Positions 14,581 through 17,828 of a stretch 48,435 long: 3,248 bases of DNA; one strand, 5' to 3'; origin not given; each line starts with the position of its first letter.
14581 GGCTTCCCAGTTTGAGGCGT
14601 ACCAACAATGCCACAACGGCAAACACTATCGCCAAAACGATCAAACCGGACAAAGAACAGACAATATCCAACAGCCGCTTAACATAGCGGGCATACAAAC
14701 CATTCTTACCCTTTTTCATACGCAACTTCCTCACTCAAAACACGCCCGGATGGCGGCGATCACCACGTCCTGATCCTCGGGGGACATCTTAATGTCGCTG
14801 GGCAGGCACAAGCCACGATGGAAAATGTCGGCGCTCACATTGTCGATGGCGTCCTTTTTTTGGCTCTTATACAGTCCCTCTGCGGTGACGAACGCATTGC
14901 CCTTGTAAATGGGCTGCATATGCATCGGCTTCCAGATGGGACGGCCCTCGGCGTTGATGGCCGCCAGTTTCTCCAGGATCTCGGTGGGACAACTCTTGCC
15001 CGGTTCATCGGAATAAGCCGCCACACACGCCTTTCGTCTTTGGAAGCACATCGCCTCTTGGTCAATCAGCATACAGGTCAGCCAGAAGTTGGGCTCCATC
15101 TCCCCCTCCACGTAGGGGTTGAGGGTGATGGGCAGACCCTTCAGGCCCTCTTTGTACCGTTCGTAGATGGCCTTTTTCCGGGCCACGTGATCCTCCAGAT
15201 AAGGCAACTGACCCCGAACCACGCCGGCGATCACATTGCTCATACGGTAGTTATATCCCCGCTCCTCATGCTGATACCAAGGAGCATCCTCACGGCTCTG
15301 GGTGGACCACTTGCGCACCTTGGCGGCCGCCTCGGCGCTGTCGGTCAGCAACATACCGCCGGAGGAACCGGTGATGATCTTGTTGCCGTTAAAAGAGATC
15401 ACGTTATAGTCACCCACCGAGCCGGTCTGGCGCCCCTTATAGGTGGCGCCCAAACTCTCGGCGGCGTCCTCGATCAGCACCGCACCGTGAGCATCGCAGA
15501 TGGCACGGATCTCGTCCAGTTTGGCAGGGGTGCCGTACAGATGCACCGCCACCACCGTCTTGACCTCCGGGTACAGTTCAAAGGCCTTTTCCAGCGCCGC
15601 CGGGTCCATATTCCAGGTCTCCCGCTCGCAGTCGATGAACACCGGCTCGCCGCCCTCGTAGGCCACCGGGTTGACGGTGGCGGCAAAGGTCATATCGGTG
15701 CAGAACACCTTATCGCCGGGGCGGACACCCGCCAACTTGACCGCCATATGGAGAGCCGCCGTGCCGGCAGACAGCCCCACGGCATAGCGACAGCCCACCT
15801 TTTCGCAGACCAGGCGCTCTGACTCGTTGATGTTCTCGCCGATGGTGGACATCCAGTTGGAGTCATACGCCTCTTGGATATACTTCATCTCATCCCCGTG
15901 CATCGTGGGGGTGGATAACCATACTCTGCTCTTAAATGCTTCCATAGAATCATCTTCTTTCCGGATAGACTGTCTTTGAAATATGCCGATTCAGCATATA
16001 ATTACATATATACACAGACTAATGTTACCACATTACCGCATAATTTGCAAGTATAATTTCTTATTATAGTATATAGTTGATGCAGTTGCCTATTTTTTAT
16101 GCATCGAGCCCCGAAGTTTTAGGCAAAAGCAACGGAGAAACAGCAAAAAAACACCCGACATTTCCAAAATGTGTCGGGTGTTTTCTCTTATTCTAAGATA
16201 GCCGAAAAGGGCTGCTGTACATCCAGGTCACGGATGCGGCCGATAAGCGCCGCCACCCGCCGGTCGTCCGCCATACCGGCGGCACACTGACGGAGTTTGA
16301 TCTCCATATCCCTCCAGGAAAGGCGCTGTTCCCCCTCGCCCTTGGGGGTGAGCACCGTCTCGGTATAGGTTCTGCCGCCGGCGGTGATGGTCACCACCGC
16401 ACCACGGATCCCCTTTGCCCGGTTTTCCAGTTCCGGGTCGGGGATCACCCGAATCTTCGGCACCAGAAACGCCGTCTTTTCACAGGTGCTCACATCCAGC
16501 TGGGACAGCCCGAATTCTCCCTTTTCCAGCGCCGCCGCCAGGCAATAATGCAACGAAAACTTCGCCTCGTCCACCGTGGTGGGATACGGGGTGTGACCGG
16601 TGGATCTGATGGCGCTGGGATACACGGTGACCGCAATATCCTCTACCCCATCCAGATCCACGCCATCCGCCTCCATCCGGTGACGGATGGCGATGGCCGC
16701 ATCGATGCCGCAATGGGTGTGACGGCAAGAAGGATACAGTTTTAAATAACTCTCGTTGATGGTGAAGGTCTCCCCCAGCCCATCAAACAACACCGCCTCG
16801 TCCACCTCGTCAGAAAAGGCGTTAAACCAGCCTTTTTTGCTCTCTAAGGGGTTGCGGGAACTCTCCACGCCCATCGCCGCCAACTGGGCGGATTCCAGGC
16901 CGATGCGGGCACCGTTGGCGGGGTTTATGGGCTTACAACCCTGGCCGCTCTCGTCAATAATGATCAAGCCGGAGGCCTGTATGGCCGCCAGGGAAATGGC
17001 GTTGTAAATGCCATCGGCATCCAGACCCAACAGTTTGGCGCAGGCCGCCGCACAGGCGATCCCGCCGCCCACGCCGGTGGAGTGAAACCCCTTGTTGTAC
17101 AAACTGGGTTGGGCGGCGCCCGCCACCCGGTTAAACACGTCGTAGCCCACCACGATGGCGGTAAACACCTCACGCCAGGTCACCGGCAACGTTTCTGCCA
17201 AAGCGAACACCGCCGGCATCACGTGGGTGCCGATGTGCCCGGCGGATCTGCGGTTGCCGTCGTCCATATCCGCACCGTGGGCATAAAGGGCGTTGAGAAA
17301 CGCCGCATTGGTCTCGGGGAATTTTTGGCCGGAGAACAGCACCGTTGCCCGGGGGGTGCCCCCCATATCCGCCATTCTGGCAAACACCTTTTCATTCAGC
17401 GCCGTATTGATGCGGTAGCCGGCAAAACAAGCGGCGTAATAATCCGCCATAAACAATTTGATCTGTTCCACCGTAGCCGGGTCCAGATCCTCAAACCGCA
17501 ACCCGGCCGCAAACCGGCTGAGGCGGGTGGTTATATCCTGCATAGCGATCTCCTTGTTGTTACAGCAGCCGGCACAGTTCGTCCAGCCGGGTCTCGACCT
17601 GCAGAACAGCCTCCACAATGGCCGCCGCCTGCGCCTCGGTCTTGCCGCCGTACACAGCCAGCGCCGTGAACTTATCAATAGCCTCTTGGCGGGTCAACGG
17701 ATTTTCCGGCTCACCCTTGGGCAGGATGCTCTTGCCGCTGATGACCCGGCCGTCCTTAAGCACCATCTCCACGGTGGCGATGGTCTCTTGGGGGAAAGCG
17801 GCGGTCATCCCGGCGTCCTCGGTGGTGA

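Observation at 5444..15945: Glycan locus with initiating transferase, flippase and polymerase but no recognisable glycosyltransferase, loaded with acyl/aminoacyl-transfer enzymes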

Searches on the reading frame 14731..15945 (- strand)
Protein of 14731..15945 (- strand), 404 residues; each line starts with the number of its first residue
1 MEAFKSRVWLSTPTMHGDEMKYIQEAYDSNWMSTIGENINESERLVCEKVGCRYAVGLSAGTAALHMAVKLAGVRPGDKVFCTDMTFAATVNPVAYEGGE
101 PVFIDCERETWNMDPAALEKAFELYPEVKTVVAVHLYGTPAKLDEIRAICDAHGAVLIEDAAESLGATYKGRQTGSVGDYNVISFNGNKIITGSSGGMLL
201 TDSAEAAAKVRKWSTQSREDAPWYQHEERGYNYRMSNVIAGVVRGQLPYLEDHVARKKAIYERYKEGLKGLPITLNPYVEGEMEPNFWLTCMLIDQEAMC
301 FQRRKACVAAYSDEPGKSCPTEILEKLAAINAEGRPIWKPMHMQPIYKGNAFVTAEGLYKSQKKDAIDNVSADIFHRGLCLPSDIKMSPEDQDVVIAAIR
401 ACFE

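Call 4: search_protein_families(library=pfam, proteins=[window:14731-15945:-], max_evalue=0.01)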
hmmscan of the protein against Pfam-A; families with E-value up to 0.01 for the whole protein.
window:14731-15945:- (404 aa): 4 families
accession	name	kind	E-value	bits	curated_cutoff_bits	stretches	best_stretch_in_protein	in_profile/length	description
PF01041.23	DegT_DnrJ_EryC1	-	2.4e-85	287.4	19.8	1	15-400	3-360/360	DegT/DnrJ/EryC1/StrS aminotransferase family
PF00155.27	Aminotran_1_2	-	5.9e-06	26.1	19.7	1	54-162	66-187/361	Aminotransferase class I and II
PF01212.27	Beta_elim_lyase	-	2.5e-05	24.2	27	1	38-168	33-176/288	Beta-eliminating lyase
PF00266.25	Aminotran_5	-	0.0031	17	21.5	1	58-215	67-226/371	Aminotransferase class-V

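Call 8: search_protein_families(library=ncbifam, proteins=[window:14731-15945:-], max_evalue=0.1)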
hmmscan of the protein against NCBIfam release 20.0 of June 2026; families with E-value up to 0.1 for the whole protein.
window:14731-15945:- (404 aa): 18 families
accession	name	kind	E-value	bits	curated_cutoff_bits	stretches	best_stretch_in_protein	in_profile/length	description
TIGR04181.1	NHT_00031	hypoth_equivalog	5.4e-96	321.6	420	1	9-353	2-341/359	LegC family aminotransferase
TIGR03588.1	PseC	equivalog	1.6e-63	214.9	423.5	1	13-401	7-378/380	UDP-4-amino-4,6-dideoxy-N-acetyl-beta-L-altrosamine transaminase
NF008658.2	PRK11658.1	equivalog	5.3e-51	173.4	631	1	10-304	7-307/379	UDP-4-amino-4-deoxy-L-arabinose aminotransferase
TIGR04427.1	PLP_DesI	equivalog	9.4e-46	156.7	650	1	2-304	15-313/390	dTDP-4-dehydro-6-deoxyglucose aminotransferase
NF008687.0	PRK11706.1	equivalog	2.6e-45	154.8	375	1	10-271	4-270/375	dTDP-4-amino-4,6-dideoxygalactose transaminase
TIGR02379.1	ECA_wecE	subfamily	1.4e-36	126.1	434.85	1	11-271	5-271/376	dTDP-4-amino-4,6-dideoxy-D-glucose transaminase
NF011936.0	PRK15407.1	equivalog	3.6e-35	121.5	423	2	5-209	34-243/440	lipopolysaccharide biosynthesis protein RfbH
NF000586.1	PRK00011.1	subfamily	4.8e-08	32.2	335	1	60-212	86-242/404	serine hydroxymethyltransferase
NF046070.1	PyrdoxPyrvTramin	equivalog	0.00013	20.9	600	1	113-212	116-215/369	pyridoxamine--pyruvate transaminase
TIGR03301.1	PhnW-AepZ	equivalog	0.00029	20.3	360.8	1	108-169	106-170/355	2-aminoethylphosphonate aminotransferase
NF006488.0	PRK08912.1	equivalog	0.0039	16.2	498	1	59-123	94-157/387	aminotransferase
TIGR01977.1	am_tr_V_EF2568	hypoth_equivalog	0.0055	15.8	377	1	62-200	72-212/376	cysteine desulfurase family protein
NF006569.0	PRK09082.1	subfamily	0.0069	15.5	420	1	50-121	88-159/386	methionine aminotransferase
TIGR02326.1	transamin_PhnW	equivalog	0.0081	15.3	400.8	1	24-196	26-198/363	2-aminoethylphosphonate--pyruvate transaminase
NF010006.0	PRK13479.1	equivalog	0.014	14.6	296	1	82-173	86-180/369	2-aminoethylphosphonate--pyruvate transaminase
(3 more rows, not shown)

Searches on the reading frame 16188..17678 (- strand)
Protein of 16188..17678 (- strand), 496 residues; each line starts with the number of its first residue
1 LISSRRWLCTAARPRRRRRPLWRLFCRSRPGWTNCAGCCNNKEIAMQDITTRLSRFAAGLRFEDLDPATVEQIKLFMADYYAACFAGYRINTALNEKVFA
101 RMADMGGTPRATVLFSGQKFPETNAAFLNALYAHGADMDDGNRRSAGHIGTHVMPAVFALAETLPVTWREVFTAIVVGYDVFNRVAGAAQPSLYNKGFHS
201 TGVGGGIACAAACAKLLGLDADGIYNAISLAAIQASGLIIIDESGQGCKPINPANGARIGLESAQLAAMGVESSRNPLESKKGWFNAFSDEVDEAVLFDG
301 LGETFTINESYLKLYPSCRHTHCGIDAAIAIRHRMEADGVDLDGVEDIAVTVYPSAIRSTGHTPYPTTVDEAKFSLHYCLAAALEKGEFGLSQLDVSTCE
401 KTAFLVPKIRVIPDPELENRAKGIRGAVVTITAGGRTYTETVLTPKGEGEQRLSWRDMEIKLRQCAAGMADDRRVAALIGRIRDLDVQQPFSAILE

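Call 5: search_protein_families(library=pfam, proteins=[window:16188-17678:-], max_evalue=0.01)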
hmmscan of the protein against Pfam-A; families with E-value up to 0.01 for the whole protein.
window:16188-17678:- (496 aa): 2 families
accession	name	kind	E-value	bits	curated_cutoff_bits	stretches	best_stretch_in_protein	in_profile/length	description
PF03972.19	MmgE_PrpD_N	-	2.7e-52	177.8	32.1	1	52-291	2-238/244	MmgE/PrpD N-terminal domain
PF19305.4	MmgE_PrpD_C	-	3.3e-31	108.8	32.1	1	315-476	1-164/173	MmgE/PrpD C-terminal domain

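Call 91: search_solved_structures(query=window:16188-17546:-, max_evalue=1e-10)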
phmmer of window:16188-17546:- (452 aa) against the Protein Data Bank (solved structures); distinct sequences matched with E-value up to 1e-10: 10.
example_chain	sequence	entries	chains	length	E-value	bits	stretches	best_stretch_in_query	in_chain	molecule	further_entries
7bra_A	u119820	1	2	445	2e-29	105.8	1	26-343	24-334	Bacillus subtilis IRG1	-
7e9d_A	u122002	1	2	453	5.3e-28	101.1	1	26-343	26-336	IRG1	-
2hp3_A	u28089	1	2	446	1.8e-26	96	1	56-447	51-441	IDS-epimerase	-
2hp0_A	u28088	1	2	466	2.1e-26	95.8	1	56-447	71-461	IDS-epimerase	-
12vt_A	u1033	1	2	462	7.6e-26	94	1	11-444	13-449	Cis-aconitate decarboxylase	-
12ux_A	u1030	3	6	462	1.5e-25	93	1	11-444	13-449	Cis-aconitate decarboxylase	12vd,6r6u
12vw_A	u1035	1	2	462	1.5e-25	93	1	11-444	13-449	Cis-aconitate decarboxylase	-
12vq_A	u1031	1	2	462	7.8e-25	90.7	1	11-444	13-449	Cis-aconitate decarboxylase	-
7br9_A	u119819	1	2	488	2e-23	86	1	5-442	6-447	Cis-aconitate decarboxylase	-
6r6t_A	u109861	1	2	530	2.6e-23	85.6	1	5-442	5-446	Cis-aconitate decarboxylase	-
